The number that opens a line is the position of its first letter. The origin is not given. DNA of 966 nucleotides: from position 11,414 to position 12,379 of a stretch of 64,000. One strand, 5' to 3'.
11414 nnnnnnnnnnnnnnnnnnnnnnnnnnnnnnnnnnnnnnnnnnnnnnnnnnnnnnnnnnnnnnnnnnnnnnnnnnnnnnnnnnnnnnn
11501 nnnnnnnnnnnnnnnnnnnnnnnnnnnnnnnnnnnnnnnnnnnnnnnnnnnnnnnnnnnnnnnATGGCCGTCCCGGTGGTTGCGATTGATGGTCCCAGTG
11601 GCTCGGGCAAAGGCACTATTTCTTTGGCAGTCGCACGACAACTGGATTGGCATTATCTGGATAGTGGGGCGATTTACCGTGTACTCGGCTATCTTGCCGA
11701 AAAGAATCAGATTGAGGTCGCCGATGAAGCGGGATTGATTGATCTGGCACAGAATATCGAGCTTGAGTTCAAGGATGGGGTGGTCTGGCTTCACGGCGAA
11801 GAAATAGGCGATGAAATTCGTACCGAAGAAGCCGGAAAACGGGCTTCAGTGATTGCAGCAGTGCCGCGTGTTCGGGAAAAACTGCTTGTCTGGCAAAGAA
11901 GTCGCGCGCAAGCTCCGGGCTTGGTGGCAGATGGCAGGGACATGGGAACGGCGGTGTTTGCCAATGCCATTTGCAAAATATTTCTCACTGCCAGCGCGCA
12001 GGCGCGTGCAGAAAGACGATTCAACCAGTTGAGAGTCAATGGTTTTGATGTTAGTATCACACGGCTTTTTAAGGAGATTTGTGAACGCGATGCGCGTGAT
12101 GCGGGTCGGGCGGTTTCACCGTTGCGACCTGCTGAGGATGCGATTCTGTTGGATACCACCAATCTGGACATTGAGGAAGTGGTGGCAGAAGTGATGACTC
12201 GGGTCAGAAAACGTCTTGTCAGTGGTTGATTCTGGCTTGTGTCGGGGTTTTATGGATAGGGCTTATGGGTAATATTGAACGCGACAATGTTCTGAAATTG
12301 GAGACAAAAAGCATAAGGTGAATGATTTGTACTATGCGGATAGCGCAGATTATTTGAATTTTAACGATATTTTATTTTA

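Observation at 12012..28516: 16.1-kb accessory segment splits the conserved cmk-rpsA junction and is bracketed by a perfect 395-bp direct repeat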

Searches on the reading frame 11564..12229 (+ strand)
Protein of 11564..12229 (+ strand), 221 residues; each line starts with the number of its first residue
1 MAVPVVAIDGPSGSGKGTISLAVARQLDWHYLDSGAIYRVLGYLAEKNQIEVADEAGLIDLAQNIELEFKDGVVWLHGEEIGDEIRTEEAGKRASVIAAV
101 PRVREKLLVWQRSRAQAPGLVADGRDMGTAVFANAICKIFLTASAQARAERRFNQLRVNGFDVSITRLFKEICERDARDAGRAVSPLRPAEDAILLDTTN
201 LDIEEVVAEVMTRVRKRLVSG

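Call 14: find_encoding_contigs(protein=window:11564-12229:+, flank=10000, max_places=10)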
Protein window:11564-12229:+ (221 aa): no gene with exactly this product is on record in the collection.

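Call 16: find_related_loci(query=window:11564-12229:+, collection=genome_contigs, flank=10000)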
Query window:11564-12229:+ (221 aa) in genome_contigs; peptide patterns used: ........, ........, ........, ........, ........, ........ (x = any residue, [..] = any of these).
186 stretches matched a pattern; 2 encode a relative of the query (tblastn E <= 1e-3); 2 distinct loci.
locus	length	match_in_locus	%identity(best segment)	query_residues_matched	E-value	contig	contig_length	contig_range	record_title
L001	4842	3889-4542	47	1-215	6e-54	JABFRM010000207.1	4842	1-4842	MAG: Methylococcaceae bacterium isolate P-RSF-IL-24 seq_7176, whole genome shotgun sequence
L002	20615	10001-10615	38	5-218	1e-40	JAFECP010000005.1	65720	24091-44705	MAG: Proteobacteria bacterium isolate SZAS-36 PROT-TMP-1__5__length-65720, whole genome shotgun sequence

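Call 17: find_homologous_proteins(query=window:11564-12229:+)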
Query window:11564-12229:+ (221 aa): 8000 proteins with E <= 0.001 among 8000 candidates; the best 120 are listed.
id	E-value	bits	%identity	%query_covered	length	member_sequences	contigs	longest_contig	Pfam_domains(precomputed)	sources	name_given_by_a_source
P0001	6.6e-137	472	100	100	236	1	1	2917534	PF02224.25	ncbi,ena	-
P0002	2.4e-111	389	82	98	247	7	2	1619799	PF02224.25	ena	-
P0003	5.6e-102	358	76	98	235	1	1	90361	PF02224.25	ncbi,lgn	-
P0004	2.9e-101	356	75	98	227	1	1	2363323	PF02224.25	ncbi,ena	-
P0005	7.4e-101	354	75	96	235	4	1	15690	PF02224.25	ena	-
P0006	8.4e-98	344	74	97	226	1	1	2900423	PF02224.25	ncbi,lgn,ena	-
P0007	1.8e-97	343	72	99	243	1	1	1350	PF02224.25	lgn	-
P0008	3.1e-96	339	72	97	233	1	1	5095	PF02224.25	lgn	-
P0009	3.8e-96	339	72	99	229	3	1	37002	PF02224.25,PF13189.13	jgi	jgi:cytidylate kinase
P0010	2.3e-95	336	71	99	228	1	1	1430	PF02224.25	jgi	-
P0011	3.4e-95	336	70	98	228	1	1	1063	PF02224.25,PF13189.13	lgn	-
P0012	1.0e-94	334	70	97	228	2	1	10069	PF02224.25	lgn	-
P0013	3.1e-94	333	73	94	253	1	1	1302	PF02224.25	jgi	jgi:cytidylate kinase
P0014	1.6e-93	330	71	97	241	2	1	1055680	PF02224.25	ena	-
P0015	1.4e-91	324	71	96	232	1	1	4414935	PF02224.25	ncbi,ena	-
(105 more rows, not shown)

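Call 18: find_encoding_contigs(protein=P0001, flank=3000, max_places=4)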
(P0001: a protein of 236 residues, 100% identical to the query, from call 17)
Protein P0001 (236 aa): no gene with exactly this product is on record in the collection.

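Call 19: find_encoding_contigs(protein=P0002, flank=10000, max_places=4)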
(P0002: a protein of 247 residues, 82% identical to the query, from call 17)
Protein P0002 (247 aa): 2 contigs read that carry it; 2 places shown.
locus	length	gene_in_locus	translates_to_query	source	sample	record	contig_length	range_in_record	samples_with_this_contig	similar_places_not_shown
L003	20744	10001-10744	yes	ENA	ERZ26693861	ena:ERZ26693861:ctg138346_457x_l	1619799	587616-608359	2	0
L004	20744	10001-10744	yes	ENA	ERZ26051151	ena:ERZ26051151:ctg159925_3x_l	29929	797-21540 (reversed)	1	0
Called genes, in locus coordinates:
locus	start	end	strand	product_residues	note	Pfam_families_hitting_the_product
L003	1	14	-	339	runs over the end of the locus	PF00111:Fer2, PF00970:FAD_binding_6, PF00175:NAD_binding_1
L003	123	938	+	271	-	PF01149:Fapy_DNA_glyco, PF06831:H2TH, PF06827:zf-FPG_IleRS (weak)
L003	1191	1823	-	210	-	-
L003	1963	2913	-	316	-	PF03602:Cons_hypoth95 (faint), PF02086:MethyltransfD12 (faint), PF01555:N6_N4_Mtase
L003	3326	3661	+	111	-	-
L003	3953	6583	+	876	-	PF00521:DNA_topoisoIV, PF03989:DNA_gyraseA_C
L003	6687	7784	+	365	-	PF01817:CM_2, PF00800:PDT, PF01842:ACT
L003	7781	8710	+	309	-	PF03807:F420_oxidored, PF02153:PDH_N, PF20463:PDH_C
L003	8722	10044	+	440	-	PF00275:EPSP_synthase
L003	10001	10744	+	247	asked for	PF02224:Cytidylate_kin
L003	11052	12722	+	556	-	PF17092:PCB_OB (faint), PF23459:S1_RRP5 (faint), PF00575:S1, PF21710:Spt6_S1 (faint), PF00575:S1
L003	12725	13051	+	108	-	PF00216:Bac_DNA_binding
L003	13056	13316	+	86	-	PF06305:LapA_dom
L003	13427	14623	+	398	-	PF13428:TPR_14 (faint), PF13432:TPR_16 (faint), PF14559:TPR_19 (faint), PF18073:Zn_ribbon_LapB (weak)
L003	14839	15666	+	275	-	PF03372:Exo_endo_phos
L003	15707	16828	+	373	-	PF00465:Fe-ADH, PF13685:Fe-ADH_2, PF25137:ADH_Fe_C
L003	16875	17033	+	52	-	-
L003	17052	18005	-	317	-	PF04055:Radical_SAM, PF06463:Mob_synth_C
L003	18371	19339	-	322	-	PF13588:HSDR_N_2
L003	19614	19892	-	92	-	-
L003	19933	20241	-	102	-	-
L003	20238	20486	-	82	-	PF02597:ThiS (weak)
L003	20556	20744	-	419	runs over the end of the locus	PF01266:DAO (faint), PF07992:Pyr_redox_2, PF13450:NAD_binding_8 (faint), PF13738:Pyr_redox_3 (weak), PF00070:Pyr_redox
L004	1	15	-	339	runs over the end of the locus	PF00111:Fer2, PF00970:FAD_binding_6, PF00175:NAD_binding_1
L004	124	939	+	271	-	PF01149:Fapy_DNA_glyco, PF06831:H2TH, PF06827:zf-FPG_IleRS (weak)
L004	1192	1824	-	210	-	-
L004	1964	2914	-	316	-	PF03602:Cons_hypoth95 (faint), PF02086:MethyltransfD12 (faint), PF01555:N6_N4_Mtase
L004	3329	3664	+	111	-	-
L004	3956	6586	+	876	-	PF00521:DNA_topoisoIV, PF03989:DNA_gyraseA_C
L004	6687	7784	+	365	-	PF01817:CM_2, PF00800:PDT, PF01842:ACT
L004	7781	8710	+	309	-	PF03807:F420_oxidored, PF02153:PDH_N, PF20463:PDH_C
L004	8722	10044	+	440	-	PF00275:EPSP_synthase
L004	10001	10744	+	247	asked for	PF02224:Cytidylate_kin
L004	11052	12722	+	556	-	PF17092:PCB_OB (faint), PF23459:S1_RRP5 (faint), PF00575:S1, PF21710:Spt6_S1 (faint), PF00575:S1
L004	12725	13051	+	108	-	PF00216:Bac_DNA_binding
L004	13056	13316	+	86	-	PF06305:LapA_dom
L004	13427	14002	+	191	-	-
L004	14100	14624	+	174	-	PF18073:Zn_ribbon_LapB (weak)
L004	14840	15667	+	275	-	PF03372:Exo_endo_phos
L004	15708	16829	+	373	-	PF00465:Fe-ADH, PF13685:Fe-ADH_2, PF25137:ADH_Fe_C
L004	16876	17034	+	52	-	-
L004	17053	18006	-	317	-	PF04055:Radical_SAM, PF06463:Mob_synth_C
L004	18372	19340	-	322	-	PF13588:HSDR_N_2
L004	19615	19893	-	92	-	-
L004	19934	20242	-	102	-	-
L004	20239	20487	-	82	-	PF02597:ThiS (weak)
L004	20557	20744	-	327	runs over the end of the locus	?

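Call 20: find_encoding_contigs(protein=P0004, flank=10000, max_places=3)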
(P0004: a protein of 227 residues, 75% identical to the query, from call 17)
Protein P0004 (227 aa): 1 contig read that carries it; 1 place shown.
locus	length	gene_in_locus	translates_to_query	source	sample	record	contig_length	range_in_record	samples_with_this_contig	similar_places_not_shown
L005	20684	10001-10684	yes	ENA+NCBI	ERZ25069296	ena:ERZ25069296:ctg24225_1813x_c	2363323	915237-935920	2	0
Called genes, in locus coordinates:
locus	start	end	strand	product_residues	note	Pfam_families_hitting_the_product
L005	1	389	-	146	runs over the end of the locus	PF03364:Polyketide_cyc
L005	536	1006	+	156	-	PF01668:SmpB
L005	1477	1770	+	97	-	PF17209:Hfq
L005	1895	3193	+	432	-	PF13167:GTP-bdg_N, PF16360:GTP-bdg_M, PF01926:MMR_HSR1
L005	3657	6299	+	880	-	PF00521:DNA_topoisoIV, PF03989:DNA_gyraseA_C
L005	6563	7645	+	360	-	PF01817:CM_2, PF00800:PDT, PF01842:ACT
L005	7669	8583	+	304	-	PF02826:2-Hacid_dh_C (weak), PF03807:F420_oxidored, PF02153:PDH_N, PF20463:PDH_C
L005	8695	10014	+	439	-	PF00275:EPSP_synthase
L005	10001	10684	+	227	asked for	PF02224:Cytidylate_kin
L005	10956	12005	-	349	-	PF01979:Amidohydro_1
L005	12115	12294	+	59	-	PF13936:HTH_38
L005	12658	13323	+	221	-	PF12762:DDE_Tnp_IS1595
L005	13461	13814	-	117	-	PF00576:Transthyretin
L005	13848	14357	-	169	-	PF09349:OHCU_decarbox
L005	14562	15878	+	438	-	PF01979:Amidohydro_1, PF07969:Amidohydro_3 (faint)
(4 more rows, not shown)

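Call 21: find_encoding_contigs(protein=P0006, flank=10000, max_places=3)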
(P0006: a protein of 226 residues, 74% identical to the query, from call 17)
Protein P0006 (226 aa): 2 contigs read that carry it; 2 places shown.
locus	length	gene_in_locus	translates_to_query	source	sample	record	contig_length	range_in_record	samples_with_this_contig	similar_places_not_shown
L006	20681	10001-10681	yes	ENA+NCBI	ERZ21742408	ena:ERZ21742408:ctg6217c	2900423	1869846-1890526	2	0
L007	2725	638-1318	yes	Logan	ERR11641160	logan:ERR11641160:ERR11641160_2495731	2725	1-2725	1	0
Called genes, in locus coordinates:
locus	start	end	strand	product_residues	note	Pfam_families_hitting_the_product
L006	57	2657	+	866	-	PF00521:DNA_topoisoIV, PF03989:DNA_gyraseA_C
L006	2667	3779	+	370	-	PF01817:CM_2, PF00800:PDT, PF01842:ACT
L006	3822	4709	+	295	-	PF03807:F420_oxidored, PF02153:PDH_N, PF20463:PDH_C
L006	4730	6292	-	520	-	PF00083:Sugar_tr (weak), PF07690:MFS_1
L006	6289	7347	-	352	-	PF25919:BSH_CusB (faint), PF00364:Biotin_lipoyl (faint), PF25917:BSH_RND, PF25935:BSH_LcnD (weak), PF25973:BSH_CzcB (weak), PF25997:BSH_YhbJ (faint), PF25954:Beta-barrel_RND_2 (weak), PF25963:Beta-barrel_AAEA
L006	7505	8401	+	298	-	PF00126:HTH_1, PF03466:LysR_substrate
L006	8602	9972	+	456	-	PF00275:EPSP_synthase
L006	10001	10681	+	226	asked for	PF02224:Cytidylate_kin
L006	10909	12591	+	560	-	PF17092:PCB_OB (faint), PF21710:Spt6_S1 (faint), PF00575:S1, PF23459:S1_RRP5 (weak), PF00575:S1, PF23459:S1_RRP5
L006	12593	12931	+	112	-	PF00216:Bac_DNA_binding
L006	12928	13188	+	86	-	PF06305:LapA_dom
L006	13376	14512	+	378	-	PF07719:TPR_2 (faint), PF13181:TPR_8 (faint), PF13428:TPR_14 (faint), PF13432:TPR_16 (faint), PF14559:TPR_19 (faint), PF18073:Zn_ribbon_LapB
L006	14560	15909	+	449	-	PF03721:UDPG_MGDP_dh_N, PF00984:UDPG_MGDP_dh, PF03720:UDPG_MGDP_dh_C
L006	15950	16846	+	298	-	PF00294:PfkB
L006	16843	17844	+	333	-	PF01073:3Beta_HSD, PF01370:Epimerase, PF04321:RmlD_sub_bind (weak), PF07993:NAD_binding_4 (faint), PF16363:GDP_Man_Dehyd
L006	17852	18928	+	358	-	PF01073:3Beta_HSD, PF01370:Epimerase, PF02719:Polysacc_synt_2, PF04321:RmlD_sub_bind, PF16363:GDP_Man_Dehyd, PF07993:NAD_binding_4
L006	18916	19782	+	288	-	PF00483:NTP_transferase, PF12804:NTP_transf_3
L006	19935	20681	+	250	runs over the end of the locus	PF01048:PNP_UDP_1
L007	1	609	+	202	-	?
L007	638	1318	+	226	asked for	PF02224:Cytidylate_kin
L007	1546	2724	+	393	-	?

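Call 31: search_protein_families(library=pfam, proteins=[L003:3326-3661:+, L003:1191-1823:-], max_evalue=0.1)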
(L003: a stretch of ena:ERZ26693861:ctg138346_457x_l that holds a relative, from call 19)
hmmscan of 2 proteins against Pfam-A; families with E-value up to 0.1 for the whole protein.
L003:3326-3661:+ (111 aa): 1 family
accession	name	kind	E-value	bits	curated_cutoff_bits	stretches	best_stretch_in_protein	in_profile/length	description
PF05598.16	DUF772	-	8.5e-08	32.5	23.1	1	7-50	32-74/74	Transposase domain (DUF772)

L003:1191-1823:- (210 aa): 1 family
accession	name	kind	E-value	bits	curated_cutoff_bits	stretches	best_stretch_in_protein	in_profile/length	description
PF18365.6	PI_PP_C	-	0.054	14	25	0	20-58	24-64/125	Phosphoinositide phosphatase C-terminal domain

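Call 34: search_protein_families(library=ncbifam, proteins=[L003:3326-3661:+], max_evalue=0.01)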
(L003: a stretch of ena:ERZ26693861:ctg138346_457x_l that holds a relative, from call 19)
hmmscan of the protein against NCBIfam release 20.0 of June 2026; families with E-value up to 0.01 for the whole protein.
L003:3326-3661:+ (111 aa): 2 families
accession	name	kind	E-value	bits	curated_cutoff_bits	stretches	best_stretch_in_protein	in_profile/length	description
NF033551.1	transpos_IS1182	equivalog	7.4e-10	38.3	270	1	14-73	87-147/488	IS1182 family transposase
NF033581.1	transpos_IS5_4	equivalog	1.8e-05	24.2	140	1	14-71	66-124/285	IS5 family transposase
